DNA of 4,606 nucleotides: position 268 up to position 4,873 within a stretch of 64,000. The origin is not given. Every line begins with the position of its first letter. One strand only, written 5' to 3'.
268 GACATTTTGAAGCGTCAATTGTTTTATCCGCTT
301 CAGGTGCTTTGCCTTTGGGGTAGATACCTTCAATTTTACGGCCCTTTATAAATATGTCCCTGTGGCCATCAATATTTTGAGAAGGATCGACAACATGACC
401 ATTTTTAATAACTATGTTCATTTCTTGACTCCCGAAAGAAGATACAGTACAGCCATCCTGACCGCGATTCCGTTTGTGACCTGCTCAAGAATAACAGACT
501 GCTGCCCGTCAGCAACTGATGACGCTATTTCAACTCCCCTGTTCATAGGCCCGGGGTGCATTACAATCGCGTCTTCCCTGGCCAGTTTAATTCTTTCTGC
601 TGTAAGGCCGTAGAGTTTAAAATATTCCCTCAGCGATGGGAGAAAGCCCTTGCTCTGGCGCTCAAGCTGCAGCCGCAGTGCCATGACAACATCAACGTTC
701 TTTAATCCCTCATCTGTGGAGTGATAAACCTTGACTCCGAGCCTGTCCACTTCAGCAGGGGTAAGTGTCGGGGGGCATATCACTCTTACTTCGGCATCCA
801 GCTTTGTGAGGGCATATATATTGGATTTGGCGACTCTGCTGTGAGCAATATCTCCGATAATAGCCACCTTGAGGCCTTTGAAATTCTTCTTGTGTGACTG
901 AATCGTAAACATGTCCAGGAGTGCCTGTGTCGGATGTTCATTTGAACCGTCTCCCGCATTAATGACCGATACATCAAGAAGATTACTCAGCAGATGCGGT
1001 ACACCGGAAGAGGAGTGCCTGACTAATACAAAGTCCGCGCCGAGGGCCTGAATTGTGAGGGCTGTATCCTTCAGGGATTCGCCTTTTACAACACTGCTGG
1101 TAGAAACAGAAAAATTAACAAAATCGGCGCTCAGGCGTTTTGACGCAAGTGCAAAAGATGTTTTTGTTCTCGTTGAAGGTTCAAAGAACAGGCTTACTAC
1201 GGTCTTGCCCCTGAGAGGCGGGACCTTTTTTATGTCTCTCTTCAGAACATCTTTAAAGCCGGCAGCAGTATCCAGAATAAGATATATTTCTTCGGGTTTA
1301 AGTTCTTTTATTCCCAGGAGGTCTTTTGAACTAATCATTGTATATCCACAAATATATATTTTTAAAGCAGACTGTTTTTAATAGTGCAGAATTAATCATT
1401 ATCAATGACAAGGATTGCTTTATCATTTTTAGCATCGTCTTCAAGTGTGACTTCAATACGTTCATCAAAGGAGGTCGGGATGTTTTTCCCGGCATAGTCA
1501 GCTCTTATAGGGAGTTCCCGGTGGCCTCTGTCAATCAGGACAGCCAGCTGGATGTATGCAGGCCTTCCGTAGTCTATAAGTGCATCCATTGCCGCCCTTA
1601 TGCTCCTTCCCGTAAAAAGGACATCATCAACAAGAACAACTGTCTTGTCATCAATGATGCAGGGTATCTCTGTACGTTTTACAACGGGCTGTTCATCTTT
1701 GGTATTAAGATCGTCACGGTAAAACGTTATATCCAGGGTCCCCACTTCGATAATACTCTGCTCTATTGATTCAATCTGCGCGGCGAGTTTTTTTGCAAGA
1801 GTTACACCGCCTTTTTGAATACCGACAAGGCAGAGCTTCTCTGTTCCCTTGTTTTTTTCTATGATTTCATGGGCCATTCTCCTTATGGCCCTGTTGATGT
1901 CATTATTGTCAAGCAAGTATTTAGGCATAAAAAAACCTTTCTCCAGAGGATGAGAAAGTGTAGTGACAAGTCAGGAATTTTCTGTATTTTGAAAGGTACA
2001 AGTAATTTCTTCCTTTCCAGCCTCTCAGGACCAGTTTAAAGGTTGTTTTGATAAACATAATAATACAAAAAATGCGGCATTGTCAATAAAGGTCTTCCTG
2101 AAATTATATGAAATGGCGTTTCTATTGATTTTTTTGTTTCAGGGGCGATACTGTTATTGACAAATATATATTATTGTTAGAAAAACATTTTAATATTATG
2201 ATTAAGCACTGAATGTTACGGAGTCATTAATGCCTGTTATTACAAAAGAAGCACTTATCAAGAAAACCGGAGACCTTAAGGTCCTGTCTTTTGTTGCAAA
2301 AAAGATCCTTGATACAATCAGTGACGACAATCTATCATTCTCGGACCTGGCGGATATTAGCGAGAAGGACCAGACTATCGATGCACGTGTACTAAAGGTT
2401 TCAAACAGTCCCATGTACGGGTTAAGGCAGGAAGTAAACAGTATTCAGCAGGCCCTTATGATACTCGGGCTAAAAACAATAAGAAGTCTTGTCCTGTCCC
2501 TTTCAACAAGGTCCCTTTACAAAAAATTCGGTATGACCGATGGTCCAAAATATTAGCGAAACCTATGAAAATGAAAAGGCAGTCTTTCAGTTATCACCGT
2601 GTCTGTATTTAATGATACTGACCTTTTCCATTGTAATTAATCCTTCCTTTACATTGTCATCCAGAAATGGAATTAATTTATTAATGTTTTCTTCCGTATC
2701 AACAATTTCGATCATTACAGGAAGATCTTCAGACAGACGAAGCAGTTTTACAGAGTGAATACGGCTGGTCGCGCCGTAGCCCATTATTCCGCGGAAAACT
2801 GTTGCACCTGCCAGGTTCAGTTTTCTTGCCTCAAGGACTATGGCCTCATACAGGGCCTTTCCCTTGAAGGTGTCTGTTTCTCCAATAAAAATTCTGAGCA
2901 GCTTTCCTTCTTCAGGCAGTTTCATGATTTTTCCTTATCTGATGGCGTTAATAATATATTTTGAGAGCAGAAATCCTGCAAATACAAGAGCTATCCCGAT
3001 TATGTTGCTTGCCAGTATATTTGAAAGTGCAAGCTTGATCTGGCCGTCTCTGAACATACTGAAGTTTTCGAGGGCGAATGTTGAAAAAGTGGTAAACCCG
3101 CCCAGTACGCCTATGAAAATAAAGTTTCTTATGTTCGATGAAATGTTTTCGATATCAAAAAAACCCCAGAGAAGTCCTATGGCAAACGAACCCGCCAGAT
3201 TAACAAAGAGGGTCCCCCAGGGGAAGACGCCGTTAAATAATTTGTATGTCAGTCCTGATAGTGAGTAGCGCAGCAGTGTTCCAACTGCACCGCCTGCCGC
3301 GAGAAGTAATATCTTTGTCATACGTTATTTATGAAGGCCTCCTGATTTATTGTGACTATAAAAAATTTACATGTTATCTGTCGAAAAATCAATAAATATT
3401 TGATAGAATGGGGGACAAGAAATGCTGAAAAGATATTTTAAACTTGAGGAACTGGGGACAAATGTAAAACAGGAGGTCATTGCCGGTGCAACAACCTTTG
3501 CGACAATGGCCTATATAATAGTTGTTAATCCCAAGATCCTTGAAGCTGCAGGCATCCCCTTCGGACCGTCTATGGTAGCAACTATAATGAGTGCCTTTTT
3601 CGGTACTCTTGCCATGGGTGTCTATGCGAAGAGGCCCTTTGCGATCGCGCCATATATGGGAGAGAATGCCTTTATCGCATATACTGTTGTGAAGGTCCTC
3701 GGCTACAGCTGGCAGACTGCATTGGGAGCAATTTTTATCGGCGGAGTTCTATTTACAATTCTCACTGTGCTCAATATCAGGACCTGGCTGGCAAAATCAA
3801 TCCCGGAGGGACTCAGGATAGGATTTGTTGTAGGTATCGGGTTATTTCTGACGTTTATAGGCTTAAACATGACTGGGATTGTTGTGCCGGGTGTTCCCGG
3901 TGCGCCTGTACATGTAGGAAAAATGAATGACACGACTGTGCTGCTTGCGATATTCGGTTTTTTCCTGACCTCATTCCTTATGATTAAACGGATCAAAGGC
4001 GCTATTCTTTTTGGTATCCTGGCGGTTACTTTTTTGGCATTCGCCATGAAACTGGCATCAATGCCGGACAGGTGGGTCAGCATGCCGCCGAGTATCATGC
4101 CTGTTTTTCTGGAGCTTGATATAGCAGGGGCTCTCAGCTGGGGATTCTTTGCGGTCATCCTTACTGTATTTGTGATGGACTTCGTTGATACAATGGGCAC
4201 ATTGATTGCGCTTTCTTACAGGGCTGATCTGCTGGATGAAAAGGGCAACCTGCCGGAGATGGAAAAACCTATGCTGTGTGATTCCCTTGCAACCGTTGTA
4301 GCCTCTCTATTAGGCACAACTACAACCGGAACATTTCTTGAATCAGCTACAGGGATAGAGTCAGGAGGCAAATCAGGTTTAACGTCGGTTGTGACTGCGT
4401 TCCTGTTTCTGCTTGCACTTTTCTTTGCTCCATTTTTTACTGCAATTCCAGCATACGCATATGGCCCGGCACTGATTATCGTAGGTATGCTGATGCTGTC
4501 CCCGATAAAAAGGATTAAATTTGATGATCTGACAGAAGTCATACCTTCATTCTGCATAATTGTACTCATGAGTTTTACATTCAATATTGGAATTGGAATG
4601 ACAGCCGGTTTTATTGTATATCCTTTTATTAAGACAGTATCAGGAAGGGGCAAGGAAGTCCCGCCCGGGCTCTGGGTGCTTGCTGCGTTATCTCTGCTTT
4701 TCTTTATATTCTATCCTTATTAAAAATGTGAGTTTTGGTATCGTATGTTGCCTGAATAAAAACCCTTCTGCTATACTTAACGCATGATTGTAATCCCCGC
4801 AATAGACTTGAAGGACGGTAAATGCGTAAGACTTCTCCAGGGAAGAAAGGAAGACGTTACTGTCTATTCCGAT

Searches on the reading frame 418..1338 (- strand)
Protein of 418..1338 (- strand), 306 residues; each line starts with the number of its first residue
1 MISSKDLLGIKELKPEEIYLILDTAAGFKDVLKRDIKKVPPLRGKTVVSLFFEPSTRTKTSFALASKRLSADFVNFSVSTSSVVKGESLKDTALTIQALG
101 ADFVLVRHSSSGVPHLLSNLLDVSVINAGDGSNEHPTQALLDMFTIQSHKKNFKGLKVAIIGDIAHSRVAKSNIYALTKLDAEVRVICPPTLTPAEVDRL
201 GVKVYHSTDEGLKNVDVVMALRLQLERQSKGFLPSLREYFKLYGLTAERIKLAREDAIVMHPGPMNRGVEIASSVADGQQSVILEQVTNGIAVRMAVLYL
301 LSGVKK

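Call 50: search_protein_families(library=pfam, proteins=[window:418-1338:-], max_evalue=0.00001)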
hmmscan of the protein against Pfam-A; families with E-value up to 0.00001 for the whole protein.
window:418-1338:- (306 aa): 2 families
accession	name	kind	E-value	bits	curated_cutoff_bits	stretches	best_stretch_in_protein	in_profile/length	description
PF02729.26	OTCace_N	-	2.3e-42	145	29.9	1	5-147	1-147/148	Aspartate/ornithine carbamoyltransferase, carbamoyl-P binding domain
PF00185.30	OTCace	-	1.9e-30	106.4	29.4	1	154-301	1-157/157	Aspartate/ornithine carbamoyltransferase, Asp/Orn binding domain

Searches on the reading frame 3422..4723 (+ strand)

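Call 50: search_protein_families(library=pfam, proteins=[window:3422-4723:+], max_evalue=0.00001)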
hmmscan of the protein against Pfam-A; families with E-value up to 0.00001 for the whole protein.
window:3422-4723:+ (433 aa): 1 family
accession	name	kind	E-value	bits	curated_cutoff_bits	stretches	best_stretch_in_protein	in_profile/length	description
PF00860.26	Xan_ur_permease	-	1.9e-41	142.5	27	1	17-389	2-383/389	Permease family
